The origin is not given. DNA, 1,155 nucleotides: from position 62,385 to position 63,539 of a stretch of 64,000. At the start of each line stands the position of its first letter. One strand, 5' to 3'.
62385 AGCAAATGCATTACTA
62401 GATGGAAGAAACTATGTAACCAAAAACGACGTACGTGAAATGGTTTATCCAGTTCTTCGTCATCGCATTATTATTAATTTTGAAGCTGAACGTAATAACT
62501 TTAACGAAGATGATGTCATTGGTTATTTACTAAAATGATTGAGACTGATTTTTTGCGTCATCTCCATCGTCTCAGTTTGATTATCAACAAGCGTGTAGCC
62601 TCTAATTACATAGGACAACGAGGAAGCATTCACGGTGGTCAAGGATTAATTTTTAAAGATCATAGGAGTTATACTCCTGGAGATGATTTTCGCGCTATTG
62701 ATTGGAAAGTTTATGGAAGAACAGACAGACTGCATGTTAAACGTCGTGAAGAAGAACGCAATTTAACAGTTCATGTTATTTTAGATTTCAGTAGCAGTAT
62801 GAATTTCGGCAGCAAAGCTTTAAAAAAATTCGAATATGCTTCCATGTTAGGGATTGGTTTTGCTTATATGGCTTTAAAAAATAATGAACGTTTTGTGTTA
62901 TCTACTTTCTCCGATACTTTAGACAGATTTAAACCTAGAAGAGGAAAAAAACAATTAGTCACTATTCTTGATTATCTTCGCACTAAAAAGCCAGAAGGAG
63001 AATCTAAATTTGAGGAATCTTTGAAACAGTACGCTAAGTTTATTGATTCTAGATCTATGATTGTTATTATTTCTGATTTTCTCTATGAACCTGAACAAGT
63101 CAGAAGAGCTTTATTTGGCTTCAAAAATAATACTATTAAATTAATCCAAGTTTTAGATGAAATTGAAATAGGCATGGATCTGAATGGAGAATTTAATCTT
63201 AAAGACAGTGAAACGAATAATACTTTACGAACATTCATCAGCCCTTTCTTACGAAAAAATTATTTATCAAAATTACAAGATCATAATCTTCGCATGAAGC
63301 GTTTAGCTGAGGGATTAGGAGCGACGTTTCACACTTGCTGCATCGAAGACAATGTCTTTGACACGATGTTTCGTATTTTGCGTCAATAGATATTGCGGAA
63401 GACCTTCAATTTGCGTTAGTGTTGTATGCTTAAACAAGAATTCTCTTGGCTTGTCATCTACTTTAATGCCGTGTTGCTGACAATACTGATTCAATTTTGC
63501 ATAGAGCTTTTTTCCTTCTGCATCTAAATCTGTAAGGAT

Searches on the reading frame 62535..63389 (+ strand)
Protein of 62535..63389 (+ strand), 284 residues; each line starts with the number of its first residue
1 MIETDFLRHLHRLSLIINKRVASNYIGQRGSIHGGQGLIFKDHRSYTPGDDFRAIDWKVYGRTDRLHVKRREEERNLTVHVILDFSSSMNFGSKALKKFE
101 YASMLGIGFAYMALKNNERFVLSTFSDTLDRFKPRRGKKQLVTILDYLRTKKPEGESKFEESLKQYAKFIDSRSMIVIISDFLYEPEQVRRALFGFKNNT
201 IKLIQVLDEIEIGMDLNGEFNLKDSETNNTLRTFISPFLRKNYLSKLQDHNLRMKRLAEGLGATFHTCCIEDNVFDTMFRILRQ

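Call 32: find_encoding_contigs(protein=window:62535-63389:+, flank=10000, max_places=4)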
Protein window:62535-63389:+ (284 aa): 23 contigs read that carry it; 4 places shown.
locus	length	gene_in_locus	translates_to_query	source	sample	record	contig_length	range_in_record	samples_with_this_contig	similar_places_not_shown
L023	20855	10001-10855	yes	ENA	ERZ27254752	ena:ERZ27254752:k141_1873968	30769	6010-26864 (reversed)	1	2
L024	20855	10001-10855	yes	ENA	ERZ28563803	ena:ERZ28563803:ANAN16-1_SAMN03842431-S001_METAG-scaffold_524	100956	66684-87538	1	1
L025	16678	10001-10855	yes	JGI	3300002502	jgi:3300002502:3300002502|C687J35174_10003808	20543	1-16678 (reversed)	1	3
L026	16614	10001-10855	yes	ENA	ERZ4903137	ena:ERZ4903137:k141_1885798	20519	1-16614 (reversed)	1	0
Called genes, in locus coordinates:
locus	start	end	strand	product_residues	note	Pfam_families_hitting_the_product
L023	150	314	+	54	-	PF09853:DUF2080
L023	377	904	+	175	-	-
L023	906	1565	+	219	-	PF06745:ATPase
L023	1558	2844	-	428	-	PF02403:Seryl_tRNA_N, PF00587:tRNA-synt_2b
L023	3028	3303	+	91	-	-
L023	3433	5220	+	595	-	PF07584:BatA, PF05762:VWA_CoxE (weak), PF13519:VWA_2 (weak), PF24156:DUF7407, PF24157:DUF7408, PF24155:DUF7406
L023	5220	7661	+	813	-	PF07090:GATase1_like (faint), PF00092:VWA, PF13519:VWA_2 (weak)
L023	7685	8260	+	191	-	PF11559:ADIP (weak)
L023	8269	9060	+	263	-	PF24334:DUF7502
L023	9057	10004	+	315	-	PF20030:bpMoxR, PF00004:AAA (weak), PF07726:AAA_3, PF07728:AAA_5, PF17863:AAA_lid_2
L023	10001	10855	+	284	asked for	PF01882:DUF58, PF13519:VWA_2 (weak)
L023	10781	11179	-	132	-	PF01751:Toprim (weak), PF13662:Toprim_4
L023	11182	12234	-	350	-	PF04055:Radical_SAM (weak)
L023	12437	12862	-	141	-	-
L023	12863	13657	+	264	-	PF09754:PAC2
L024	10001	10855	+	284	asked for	PF01882:DUF58, PF13519:VWA_2 (weak)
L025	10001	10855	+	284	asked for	PF01882:DUF58, PF13519:VWA_2 (weak)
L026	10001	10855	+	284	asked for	PF01882:DUF58, PF13519:VWA_2 (weak)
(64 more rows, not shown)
